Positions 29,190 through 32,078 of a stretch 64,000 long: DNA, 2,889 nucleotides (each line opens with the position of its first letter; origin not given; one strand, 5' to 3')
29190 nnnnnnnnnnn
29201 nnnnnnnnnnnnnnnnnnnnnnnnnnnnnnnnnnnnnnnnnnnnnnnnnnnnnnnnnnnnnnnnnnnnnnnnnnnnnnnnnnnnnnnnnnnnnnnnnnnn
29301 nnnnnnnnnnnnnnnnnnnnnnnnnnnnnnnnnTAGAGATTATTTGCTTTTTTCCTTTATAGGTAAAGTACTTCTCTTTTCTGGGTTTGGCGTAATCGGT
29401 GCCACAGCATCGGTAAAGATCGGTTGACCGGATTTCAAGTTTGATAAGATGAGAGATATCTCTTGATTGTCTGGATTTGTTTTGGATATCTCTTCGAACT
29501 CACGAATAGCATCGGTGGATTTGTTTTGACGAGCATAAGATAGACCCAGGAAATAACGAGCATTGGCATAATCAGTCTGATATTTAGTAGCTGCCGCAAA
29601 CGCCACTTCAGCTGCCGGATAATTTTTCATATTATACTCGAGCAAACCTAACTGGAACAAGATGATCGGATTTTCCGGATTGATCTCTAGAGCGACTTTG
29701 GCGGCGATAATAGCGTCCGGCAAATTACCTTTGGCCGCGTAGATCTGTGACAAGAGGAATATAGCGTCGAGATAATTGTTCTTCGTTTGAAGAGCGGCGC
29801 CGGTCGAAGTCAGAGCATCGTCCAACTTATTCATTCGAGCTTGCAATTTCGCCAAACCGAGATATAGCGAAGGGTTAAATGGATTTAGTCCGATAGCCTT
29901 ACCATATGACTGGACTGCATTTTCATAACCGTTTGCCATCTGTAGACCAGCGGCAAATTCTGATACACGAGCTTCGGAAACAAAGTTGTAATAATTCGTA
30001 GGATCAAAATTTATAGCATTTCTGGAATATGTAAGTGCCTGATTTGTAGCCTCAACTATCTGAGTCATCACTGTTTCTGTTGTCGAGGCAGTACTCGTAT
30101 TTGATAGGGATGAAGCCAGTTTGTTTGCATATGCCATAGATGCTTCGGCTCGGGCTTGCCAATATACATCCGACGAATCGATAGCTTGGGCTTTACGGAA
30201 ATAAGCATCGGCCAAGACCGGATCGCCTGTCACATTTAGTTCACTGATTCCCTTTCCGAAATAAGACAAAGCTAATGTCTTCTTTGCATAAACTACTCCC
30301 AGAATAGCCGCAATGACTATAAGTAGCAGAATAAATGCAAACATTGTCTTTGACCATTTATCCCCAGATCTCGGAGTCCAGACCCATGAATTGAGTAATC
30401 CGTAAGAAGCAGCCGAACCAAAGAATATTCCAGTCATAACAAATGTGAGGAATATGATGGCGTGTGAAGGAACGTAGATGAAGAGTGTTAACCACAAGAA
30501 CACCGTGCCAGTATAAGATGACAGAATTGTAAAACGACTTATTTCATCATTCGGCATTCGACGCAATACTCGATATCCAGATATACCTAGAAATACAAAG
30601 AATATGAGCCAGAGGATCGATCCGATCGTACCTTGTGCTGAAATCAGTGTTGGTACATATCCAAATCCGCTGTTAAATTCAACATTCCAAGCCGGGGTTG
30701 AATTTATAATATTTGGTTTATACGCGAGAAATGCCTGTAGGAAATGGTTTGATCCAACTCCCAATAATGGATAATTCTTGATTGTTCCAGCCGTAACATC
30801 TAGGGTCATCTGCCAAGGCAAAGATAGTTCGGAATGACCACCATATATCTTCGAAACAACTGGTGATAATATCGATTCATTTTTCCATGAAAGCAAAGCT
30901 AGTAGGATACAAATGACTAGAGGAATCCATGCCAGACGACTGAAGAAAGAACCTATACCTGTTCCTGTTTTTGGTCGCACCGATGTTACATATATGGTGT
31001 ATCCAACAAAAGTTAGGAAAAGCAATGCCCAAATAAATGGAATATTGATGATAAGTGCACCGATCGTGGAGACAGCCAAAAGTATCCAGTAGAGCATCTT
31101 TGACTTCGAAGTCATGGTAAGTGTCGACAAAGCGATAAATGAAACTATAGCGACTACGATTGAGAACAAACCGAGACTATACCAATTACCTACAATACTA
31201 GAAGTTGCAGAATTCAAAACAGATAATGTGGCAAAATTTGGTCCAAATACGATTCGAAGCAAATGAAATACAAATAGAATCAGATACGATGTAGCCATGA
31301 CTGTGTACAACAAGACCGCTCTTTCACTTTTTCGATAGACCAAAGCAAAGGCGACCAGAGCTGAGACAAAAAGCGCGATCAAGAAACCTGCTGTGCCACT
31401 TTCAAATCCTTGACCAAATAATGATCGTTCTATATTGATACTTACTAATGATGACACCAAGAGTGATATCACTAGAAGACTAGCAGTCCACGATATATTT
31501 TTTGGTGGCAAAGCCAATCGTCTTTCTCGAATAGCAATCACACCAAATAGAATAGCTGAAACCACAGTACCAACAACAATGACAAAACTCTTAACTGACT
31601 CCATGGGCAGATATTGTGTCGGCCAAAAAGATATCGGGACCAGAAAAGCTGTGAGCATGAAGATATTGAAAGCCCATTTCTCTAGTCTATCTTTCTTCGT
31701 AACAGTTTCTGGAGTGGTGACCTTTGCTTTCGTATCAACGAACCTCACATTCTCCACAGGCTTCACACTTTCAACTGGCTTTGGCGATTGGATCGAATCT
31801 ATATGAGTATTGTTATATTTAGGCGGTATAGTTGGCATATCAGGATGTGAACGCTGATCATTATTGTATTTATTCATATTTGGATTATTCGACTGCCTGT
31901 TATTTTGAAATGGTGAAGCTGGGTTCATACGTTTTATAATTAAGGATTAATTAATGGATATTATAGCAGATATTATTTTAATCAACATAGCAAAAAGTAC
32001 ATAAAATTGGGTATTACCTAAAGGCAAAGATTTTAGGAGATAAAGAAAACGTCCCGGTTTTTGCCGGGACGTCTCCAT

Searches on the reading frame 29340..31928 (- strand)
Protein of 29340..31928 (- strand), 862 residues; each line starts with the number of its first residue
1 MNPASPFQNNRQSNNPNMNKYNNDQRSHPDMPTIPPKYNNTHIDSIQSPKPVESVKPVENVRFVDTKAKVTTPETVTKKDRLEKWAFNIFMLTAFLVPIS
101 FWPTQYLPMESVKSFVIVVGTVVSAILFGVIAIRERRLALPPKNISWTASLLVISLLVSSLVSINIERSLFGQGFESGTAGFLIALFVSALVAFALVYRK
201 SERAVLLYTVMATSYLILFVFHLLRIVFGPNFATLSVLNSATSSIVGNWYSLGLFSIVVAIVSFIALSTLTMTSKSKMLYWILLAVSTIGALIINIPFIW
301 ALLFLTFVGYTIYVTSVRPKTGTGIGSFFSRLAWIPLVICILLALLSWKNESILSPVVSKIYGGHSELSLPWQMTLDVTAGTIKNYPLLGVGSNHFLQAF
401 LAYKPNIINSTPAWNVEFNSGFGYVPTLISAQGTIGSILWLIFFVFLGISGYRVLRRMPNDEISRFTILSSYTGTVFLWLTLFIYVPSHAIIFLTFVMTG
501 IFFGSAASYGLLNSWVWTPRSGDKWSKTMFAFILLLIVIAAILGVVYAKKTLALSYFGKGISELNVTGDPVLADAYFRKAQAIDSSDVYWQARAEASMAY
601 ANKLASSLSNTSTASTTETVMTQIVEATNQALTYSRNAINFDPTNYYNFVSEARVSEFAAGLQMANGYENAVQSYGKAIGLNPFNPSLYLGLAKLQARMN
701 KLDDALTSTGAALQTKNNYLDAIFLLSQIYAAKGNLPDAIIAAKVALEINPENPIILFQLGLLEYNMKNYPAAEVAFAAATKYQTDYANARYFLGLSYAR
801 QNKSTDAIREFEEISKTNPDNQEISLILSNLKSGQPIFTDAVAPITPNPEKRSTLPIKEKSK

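Call 7: search_protein_families(library=pfam, proteins=[window:29340-31928:-], max_evalue=0.01)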
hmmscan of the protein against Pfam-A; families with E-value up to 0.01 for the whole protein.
window:29340-31928:- (862 aa): 13 families
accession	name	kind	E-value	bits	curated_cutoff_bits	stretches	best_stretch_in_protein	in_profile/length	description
PF07719.23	TPR_2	-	3.2e-15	55.4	27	1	722-753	3-34/34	Tetratricopeptide repeat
PF13432.12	TPR_16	-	9.2e-15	55.2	32.7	1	759-814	2-57/65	Tetratricopeptide repeat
PF14559.12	TPR_19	-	9.6e-14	51.9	25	3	768-829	5-66/68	Tetratricopeptide repeat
PF13414.12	TPR_11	-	1.1e-11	44.7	26.8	2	668-699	10-41/42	TPR repeat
PF00515.34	TPR_1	-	4.3e-11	42.6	27.8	0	788-821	1-34/34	Tetratricopeptide repeat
PF13181.12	TPR_8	-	4.6e-09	36.2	25.7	0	721-753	2-34/34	Tetratricopeptide repeat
PF13428.12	TPR_14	-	6.7e-09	36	23.5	0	721-761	2-42/44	Tetratricopeptide repeat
PF13431.12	TPR_17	-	3.5e-06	27.3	24.4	0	744-774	3-33/34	Tetratricopeptide repeat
PF13371.12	TPR_9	-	6.4e-05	23.3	35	0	726-780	1-55/73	Tetratricopeptide repeat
PF23914.1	TPR_CcmH_CycH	-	0.00011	22.5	42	1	713-822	43-155/158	Cytochrome c-type biogenesis protein H TPR domain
PF13424.12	TPR_12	-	0.0029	18.2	30.1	0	757-813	6-70/77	Tetratricopeptide repeat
PF12895.13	ANAPC3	-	0.0033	18.1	27.2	0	700-777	3-79/82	Anaphase-promoting complex, cyclosome, subunit 3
PF24575.1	TPR_Slam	-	0.0041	18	35.2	0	792-828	51-87/104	Surface lipoprotein assembly modifier, N-terminal TPR repeats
